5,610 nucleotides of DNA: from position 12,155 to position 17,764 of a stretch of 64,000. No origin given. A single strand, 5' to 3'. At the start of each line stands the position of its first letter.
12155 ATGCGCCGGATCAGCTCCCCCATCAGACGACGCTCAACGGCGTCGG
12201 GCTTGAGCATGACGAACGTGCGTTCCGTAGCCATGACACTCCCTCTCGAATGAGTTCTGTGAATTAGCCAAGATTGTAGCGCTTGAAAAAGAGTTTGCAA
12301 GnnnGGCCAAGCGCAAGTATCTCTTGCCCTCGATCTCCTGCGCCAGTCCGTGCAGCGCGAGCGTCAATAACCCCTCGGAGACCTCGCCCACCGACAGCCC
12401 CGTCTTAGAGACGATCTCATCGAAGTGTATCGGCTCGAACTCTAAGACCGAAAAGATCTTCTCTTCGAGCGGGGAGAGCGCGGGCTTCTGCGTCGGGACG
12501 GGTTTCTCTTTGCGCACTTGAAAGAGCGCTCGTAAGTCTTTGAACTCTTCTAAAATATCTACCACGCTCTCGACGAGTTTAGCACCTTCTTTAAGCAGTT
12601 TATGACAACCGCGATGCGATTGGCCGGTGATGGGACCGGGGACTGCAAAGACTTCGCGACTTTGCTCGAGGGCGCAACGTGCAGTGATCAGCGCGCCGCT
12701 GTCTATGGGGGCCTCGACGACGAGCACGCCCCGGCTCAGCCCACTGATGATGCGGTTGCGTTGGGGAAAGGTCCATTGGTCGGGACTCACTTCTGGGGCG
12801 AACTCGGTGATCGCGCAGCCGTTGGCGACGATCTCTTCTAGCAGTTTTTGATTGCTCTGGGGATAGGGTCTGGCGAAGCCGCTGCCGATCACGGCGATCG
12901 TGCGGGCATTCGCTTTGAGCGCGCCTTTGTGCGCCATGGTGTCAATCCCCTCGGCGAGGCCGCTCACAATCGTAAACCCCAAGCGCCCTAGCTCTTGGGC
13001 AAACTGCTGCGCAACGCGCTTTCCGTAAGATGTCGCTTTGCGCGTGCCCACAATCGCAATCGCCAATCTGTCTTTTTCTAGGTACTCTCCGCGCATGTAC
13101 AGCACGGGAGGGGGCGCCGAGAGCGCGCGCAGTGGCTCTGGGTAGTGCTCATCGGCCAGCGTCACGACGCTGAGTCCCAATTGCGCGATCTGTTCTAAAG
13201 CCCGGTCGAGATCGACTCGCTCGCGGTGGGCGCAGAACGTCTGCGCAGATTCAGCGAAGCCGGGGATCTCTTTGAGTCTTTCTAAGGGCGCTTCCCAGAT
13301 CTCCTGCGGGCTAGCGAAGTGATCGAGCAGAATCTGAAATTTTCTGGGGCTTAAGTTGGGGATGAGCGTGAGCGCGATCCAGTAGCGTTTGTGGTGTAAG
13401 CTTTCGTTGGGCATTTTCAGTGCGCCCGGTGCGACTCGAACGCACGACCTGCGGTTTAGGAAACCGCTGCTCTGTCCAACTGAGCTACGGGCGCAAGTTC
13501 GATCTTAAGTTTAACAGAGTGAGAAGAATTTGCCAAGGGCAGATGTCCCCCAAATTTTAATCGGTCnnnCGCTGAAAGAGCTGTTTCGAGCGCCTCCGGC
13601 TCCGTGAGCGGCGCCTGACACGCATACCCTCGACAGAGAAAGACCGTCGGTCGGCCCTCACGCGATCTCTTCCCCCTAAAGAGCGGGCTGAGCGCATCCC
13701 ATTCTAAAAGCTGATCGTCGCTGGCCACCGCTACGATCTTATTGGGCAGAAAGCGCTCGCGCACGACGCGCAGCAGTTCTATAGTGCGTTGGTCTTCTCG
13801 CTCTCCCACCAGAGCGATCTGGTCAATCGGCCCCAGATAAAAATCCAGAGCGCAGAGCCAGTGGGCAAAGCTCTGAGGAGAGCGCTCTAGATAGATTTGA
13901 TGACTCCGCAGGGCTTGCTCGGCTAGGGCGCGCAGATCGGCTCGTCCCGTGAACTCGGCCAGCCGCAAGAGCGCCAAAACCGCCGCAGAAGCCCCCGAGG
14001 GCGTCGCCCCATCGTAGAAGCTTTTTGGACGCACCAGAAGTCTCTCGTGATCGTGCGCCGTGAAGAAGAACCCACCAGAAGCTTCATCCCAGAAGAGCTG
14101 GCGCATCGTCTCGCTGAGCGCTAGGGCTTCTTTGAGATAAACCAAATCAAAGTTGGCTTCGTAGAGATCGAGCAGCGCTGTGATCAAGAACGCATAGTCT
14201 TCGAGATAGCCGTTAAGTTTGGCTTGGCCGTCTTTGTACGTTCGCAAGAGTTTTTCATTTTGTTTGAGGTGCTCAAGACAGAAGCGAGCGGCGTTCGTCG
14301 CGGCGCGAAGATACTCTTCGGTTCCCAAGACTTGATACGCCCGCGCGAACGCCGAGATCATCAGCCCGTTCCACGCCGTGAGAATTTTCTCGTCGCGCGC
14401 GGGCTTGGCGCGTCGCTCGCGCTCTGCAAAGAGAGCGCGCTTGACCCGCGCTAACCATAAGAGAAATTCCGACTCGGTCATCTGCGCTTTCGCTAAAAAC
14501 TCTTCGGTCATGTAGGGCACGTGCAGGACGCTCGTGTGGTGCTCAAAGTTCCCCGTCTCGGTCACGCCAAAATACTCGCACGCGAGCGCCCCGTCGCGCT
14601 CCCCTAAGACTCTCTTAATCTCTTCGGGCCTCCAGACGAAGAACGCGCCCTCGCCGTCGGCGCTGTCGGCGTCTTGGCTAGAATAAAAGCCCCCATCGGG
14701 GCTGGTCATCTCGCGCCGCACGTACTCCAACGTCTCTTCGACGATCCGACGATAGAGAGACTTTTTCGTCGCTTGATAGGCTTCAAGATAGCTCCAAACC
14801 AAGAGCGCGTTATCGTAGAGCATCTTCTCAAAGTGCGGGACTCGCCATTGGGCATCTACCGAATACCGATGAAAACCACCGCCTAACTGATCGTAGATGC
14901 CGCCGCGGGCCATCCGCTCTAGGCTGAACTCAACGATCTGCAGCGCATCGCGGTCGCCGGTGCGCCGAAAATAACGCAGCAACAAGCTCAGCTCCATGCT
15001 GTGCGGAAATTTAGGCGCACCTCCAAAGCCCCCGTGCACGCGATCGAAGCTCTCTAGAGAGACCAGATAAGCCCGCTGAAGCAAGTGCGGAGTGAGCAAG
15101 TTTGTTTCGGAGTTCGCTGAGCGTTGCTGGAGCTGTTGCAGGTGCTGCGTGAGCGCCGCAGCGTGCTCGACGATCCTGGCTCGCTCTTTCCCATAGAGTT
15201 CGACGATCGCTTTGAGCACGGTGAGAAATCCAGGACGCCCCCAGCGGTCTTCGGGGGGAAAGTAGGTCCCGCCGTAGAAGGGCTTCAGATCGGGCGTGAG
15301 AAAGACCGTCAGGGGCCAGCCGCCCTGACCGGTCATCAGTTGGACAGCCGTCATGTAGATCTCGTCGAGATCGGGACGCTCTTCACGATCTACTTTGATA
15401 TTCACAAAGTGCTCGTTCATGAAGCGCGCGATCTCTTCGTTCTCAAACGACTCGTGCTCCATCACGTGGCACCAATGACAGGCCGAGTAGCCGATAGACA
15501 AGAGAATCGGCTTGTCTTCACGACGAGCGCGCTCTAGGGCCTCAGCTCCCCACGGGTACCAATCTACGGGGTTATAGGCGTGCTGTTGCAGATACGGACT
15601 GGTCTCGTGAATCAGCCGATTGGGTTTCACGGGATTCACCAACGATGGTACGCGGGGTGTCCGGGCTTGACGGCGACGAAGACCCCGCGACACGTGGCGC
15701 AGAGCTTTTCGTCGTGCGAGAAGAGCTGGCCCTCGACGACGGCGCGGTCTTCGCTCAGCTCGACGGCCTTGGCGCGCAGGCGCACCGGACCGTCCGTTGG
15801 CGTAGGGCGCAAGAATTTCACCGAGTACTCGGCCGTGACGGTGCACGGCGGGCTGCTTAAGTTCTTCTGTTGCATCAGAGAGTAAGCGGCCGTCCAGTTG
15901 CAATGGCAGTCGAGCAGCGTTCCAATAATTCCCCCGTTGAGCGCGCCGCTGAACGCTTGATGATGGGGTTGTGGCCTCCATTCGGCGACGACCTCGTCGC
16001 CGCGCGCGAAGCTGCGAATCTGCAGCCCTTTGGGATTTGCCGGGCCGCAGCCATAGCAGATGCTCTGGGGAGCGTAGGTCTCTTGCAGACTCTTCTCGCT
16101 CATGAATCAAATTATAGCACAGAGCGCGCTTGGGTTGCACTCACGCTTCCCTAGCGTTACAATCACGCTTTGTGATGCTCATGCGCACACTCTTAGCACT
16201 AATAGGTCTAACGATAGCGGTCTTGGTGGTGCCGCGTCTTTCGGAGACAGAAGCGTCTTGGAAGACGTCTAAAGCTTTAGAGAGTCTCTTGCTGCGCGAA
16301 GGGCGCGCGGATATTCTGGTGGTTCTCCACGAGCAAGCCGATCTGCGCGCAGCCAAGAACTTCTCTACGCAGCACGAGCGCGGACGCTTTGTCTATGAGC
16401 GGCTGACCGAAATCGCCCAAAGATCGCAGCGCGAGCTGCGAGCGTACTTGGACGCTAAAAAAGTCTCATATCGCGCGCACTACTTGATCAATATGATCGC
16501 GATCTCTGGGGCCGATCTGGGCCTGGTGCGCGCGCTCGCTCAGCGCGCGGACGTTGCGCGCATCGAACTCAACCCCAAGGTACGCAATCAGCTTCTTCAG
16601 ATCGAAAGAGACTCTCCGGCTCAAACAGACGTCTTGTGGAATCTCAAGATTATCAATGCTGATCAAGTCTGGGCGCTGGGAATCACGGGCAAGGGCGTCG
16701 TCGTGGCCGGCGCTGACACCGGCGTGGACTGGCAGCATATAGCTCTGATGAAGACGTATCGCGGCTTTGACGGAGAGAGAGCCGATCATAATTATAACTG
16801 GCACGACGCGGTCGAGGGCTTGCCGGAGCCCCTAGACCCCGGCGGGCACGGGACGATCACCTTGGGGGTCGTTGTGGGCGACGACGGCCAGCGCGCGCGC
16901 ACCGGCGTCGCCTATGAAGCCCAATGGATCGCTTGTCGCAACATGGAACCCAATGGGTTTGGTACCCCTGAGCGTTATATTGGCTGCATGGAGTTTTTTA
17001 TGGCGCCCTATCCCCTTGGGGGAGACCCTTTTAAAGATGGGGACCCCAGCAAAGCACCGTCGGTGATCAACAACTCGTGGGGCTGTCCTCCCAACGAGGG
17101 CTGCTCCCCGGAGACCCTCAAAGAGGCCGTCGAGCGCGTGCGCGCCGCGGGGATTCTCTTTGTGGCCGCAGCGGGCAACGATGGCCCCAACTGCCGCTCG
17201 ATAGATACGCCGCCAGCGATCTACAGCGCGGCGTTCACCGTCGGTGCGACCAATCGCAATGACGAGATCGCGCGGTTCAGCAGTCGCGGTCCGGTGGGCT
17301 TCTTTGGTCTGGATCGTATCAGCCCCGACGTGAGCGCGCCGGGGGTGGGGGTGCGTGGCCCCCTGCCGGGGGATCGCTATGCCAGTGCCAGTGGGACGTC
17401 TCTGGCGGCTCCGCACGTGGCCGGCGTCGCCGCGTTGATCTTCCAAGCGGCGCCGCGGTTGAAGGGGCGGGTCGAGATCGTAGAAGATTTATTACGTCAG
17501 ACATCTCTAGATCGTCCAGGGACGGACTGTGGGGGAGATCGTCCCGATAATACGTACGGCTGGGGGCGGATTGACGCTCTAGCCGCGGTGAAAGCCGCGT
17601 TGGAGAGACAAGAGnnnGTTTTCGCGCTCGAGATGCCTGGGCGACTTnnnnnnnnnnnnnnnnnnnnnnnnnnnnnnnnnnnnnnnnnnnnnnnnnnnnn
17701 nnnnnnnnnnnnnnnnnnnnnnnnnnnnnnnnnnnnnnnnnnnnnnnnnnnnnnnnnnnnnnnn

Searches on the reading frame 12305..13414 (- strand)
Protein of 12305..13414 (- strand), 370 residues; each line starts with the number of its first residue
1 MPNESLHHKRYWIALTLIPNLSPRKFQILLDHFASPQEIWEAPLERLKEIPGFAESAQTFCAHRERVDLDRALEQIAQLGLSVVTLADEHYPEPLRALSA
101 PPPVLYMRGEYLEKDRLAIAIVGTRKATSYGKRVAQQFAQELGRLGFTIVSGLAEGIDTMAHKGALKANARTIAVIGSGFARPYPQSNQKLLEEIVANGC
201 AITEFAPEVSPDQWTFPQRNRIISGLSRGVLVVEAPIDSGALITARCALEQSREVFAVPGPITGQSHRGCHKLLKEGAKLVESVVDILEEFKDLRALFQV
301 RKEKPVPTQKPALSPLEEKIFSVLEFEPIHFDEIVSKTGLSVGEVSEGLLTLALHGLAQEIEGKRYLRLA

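Call 56: search_protein_families(library=pfam, proteins=[window:12305-13414:-], max_evalue=0.00001)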
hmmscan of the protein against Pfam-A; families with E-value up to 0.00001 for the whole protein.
window:12305-13414:- (370 aa): 2 families
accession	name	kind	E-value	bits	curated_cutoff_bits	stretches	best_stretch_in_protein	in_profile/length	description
PF02481.21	DNA_processg_A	-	4.2e-79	265.1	29.6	1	77-282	3-211/212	DNA recombination-mediator protein A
PF17782.7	DprA_WH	-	2.3e-12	47.2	22.9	1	307-363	4-60/61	DprA winged helix domain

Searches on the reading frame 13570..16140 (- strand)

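Call 56: search_protein_families(library=pfam, proteins=[window:13570-16140:-], max_evalue=0.00001)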
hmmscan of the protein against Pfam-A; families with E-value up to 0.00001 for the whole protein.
window:13570-16140:- (857 aa): 2 families
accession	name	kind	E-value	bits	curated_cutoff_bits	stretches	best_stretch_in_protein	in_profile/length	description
PF03190.21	Thioredox_DsbH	-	2.4e-80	268.7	27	1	174-335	2-163/163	Protein of unknown function, DUF255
PF13899.12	Thioredoxin_7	-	4.3e-11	43.2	27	1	193-283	1-83/83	Thioredoxin-like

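Call 57: search_protein_families(library=ncbifam, proteins=[window:13570-16140:-], max_evalue=0.00001)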
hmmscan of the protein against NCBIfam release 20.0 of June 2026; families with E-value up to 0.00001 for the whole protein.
window:13570-16140:- (857 aa): 1 family
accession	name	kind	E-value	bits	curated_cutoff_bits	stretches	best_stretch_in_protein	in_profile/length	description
NF045694.1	seleno_TsoB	exception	4.7e-07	28.3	805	1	191-254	456-519/572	rhodanese/DsbD fusion-like selenoprotein TsoB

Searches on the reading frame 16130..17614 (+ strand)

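Call 56: search_protein_families(library=pfam, proteins=[window:16130-17614:+], max_evalue=0.00001)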
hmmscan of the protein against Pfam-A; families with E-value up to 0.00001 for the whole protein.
window:16130-17614:+ (495 aa): 1 family
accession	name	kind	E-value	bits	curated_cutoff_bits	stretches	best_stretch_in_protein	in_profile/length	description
PF00082.27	Peptidase_S8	-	4.3e-47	161.2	21.8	1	187-479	1-288/288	Subtilase family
